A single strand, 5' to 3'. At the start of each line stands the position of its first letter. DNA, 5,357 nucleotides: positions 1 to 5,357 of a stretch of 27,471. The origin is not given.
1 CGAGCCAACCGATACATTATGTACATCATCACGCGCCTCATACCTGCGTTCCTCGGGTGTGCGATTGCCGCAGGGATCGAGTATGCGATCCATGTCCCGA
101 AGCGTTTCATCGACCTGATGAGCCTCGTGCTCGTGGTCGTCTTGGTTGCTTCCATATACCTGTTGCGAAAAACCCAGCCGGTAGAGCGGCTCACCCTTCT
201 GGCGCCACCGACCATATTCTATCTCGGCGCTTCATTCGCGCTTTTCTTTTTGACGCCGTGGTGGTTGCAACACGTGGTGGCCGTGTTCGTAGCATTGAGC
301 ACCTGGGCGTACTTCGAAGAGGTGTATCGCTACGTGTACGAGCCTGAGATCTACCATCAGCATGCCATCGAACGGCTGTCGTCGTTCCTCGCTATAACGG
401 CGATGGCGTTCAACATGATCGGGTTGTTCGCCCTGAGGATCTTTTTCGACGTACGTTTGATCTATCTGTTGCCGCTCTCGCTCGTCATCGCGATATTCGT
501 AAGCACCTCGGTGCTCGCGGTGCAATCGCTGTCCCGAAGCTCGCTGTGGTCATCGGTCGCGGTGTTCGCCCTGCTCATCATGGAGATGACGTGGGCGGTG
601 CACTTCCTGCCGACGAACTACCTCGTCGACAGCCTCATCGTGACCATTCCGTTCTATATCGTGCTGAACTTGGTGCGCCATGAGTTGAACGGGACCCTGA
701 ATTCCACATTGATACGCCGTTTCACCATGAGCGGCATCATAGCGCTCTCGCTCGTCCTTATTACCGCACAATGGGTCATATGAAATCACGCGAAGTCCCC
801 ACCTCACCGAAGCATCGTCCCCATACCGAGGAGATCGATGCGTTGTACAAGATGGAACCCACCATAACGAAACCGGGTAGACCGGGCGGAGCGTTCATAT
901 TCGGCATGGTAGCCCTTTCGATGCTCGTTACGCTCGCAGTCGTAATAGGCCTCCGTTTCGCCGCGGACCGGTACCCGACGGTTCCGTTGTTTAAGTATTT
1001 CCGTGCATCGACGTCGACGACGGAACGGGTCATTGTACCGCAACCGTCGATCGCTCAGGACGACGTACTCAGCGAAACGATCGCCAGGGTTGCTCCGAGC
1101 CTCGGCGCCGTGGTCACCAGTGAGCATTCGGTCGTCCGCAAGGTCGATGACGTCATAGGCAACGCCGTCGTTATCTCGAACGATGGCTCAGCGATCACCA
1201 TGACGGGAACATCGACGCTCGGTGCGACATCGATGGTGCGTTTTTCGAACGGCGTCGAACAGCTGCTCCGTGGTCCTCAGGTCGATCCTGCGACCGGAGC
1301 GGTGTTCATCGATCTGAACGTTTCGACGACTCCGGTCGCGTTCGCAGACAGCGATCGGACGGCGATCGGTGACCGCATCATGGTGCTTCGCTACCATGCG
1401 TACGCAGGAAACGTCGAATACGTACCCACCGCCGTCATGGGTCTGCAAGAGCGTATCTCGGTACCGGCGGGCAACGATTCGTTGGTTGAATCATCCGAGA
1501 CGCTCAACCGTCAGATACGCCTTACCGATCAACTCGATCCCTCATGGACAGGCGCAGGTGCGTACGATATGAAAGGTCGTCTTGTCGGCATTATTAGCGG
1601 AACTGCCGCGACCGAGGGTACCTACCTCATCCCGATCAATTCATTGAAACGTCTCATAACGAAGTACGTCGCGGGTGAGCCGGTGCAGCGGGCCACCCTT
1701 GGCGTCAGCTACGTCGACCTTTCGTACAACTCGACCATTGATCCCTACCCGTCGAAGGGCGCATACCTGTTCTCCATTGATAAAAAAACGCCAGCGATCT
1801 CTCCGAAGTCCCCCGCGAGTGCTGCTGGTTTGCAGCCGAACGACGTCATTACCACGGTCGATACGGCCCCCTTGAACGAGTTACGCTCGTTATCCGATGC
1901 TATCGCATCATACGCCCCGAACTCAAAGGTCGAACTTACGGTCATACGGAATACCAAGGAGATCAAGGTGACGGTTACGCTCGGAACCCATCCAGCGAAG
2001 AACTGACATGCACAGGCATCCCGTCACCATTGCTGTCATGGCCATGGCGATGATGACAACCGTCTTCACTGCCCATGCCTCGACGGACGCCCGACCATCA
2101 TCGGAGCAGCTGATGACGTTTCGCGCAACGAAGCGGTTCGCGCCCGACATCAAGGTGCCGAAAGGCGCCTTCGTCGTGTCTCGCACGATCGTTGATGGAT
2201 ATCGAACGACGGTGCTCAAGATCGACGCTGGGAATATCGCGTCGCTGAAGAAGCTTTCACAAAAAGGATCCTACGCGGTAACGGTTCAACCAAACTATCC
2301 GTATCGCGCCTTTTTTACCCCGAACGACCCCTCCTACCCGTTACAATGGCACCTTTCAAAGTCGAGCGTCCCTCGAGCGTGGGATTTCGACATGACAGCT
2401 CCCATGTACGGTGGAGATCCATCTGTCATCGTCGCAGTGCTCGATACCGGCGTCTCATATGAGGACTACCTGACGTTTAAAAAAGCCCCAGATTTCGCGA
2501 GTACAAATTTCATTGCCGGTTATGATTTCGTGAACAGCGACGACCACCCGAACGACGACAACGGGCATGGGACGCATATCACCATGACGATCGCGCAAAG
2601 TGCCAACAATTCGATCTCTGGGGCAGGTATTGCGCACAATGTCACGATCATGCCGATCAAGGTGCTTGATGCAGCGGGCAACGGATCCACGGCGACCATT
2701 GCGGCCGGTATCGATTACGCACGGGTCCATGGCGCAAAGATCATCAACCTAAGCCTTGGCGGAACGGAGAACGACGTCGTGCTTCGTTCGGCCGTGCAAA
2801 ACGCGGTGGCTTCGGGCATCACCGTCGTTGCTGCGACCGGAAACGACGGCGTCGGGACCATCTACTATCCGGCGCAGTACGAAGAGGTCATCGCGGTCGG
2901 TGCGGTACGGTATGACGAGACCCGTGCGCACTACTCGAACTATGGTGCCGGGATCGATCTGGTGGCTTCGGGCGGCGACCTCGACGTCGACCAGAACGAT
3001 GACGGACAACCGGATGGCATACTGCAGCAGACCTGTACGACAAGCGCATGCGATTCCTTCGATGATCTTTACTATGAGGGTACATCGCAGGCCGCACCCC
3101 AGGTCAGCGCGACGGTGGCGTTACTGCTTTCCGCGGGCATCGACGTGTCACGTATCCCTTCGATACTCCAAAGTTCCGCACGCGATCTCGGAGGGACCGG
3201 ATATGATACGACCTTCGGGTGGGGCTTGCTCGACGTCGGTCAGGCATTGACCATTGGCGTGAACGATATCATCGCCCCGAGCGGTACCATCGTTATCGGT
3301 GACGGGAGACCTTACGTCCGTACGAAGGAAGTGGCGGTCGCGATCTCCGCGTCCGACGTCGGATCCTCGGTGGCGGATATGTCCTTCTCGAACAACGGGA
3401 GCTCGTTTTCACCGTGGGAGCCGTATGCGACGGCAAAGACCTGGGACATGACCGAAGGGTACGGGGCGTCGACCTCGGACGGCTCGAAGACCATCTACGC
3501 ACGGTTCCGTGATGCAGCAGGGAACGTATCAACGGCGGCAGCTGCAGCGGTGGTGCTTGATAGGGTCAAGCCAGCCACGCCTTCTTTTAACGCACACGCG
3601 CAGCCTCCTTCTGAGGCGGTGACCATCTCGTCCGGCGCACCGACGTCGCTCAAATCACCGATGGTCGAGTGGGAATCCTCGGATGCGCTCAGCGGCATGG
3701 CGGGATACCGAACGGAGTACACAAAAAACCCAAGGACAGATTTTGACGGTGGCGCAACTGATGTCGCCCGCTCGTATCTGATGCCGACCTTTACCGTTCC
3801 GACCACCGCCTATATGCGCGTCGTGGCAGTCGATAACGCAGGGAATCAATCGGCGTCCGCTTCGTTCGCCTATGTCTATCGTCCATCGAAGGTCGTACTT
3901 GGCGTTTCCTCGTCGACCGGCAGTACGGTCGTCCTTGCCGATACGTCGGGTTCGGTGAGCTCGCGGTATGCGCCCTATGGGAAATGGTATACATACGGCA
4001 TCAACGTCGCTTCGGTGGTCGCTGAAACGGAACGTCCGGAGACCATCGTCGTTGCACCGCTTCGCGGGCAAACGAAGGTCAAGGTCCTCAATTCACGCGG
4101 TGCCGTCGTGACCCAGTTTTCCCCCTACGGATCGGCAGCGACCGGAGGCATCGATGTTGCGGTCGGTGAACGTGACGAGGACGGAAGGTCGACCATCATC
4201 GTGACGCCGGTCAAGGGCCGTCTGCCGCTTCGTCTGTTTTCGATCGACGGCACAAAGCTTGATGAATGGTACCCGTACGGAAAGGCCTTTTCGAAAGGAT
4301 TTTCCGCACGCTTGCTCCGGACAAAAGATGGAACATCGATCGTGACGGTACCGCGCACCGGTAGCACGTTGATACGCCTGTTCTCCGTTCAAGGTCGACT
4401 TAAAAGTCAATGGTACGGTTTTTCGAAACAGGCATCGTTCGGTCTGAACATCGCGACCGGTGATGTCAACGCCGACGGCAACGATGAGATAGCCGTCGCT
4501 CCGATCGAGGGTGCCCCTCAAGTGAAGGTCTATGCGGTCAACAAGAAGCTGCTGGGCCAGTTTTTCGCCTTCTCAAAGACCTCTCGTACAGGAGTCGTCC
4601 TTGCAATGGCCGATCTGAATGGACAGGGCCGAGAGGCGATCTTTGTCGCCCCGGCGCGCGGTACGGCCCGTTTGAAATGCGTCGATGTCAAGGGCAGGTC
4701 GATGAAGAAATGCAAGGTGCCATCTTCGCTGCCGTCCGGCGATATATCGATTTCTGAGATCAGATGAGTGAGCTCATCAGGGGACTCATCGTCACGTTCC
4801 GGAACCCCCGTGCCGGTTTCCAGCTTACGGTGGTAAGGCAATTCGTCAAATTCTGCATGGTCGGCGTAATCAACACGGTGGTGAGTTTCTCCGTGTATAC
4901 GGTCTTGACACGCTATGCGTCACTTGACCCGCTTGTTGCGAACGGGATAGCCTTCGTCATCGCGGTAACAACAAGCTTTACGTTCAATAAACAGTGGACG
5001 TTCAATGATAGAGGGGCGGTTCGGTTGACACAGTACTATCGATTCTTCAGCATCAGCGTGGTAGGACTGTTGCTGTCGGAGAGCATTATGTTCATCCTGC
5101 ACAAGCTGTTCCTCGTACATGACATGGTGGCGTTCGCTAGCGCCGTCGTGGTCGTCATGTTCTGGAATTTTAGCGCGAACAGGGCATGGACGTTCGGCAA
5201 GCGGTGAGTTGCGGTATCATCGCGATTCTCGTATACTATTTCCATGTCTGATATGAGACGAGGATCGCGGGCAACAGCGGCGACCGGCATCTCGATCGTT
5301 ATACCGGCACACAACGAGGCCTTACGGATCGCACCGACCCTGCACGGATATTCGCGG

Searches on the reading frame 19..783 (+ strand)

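Call 4: search_protein_families(library=pfam, proteins=[window:19-783:+])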
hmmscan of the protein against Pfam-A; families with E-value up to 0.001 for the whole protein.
window:19-783:+ (254 aa): 1 family
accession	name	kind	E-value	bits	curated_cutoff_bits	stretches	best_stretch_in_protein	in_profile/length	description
PF18900.5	DUF5656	-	1.1e-05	25.4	23.3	1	61-249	59-240/242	Protein of unknown function (DUF5656)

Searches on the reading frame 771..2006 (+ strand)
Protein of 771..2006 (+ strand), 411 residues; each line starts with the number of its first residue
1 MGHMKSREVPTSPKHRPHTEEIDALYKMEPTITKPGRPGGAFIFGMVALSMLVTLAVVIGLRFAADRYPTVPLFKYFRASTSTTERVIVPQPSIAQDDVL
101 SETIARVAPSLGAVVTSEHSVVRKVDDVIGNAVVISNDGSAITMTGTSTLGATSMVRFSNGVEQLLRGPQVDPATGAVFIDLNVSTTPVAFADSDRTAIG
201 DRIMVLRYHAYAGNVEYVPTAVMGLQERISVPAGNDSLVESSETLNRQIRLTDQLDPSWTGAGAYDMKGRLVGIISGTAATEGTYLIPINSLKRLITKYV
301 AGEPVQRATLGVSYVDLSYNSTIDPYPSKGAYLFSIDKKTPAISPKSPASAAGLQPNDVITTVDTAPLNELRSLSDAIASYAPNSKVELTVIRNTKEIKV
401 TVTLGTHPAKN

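Call 4: search_protein_families(library=pfam, proteins=[window:771-2006:+])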
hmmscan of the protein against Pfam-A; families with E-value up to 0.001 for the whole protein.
window:771-2006:+ (411 aa): 3 families
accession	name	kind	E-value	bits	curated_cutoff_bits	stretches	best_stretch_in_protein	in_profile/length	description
PF13180.12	PDZ_2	-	2.8e-14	53.6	27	1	310-404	3-80/80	PDZ domain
PF17820.7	PDZ_6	-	2.4e-07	30.8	27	1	342-393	4-54/54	PDZ domain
PF00595.29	PDZ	-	7.5e-05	23.5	23.2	1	343-391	32-80/81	PDZ domain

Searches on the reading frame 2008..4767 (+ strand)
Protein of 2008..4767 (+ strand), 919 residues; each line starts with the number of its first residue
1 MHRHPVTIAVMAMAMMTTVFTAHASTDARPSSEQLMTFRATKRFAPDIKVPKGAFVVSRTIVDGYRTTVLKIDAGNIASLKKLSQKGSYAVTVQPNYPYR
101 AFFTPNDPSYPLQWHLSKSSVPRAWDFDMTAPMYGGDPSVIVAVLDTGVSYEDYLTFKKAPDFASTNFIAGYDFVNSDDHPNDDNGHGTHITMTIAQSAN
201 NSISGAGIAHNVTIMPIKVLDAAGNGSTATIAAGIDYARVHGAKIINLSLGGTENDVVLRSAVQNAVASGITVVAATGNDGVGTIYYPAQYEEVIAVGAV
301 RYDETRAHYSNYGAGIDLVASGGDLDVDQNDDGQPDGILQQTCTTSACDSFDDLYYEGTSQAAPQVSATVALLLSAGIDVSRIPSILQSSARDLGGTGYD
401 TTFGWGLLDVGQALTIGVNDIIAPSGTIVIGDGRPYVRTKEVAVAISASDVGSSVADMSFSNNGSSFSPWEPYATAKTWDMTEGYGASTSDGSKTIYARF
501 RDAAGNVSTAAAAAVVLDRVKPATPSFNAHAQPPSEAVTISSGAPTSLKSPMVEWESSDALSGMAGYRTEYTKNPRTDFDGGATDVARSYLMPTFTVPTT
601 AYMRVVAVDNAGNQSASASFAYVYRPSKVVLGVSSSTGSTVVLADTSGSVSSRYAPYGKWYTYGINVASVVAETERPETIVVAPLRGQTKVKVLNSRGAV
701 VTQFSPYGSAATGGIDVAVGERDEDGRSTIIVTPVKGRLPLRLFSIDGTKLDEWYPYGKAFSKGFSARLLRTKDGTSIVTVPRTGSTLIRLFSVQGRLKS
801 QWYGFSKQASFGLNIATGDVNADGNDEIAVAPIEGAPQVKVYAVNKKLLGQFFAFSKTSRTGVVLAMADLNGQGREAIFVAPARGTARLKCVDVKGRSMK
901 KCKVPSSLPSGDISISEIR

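Call 4: search_protein_families(library=pfam, proteins=[window:2008-4767:+])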
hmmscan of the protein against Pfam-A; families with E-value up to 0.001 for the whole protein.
window:2008-4767:+ (919 aa): 3 families
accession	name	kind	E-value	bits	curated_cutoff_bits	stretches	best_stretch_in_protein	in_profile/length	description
PF00082.27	Peptidase_S8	-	1.5e-46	159.5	21.8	1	139-406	3-288/288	Subtilase family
PF19077.6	Big_13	-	1.5e-05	25.8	27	0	475-518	60-101/102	Bacterial Ig-like domain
PF01839.29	FG-GAP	-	0.00081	19.7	22.1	0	811-834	1-25/37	FG-GAP repeat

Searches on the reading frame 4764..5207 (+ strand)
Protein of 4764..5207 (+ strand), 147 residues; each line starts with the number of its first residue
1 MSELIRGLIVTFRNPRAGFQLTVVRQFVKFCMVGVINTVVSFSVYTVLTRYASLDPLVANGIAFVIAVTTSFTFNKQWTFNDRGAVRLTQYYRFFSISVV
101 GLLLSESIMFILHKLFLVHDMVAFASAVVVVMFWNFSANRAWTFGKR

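Call 4: search_protein_families(library=pfam, proteins=[window:4764-5207:+])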
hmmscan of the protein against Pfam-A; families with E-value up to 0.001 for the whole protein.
window:4764-5207:+ (147 aa): 1 family
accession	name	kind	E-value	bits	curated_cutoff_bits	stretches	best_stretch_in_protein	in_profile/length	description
PF04138.20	GtrA_DPMS_TM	-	1.5e-27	96.6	26.1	1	29-144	1-117/117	GtrA/DPMS, transmembrane domain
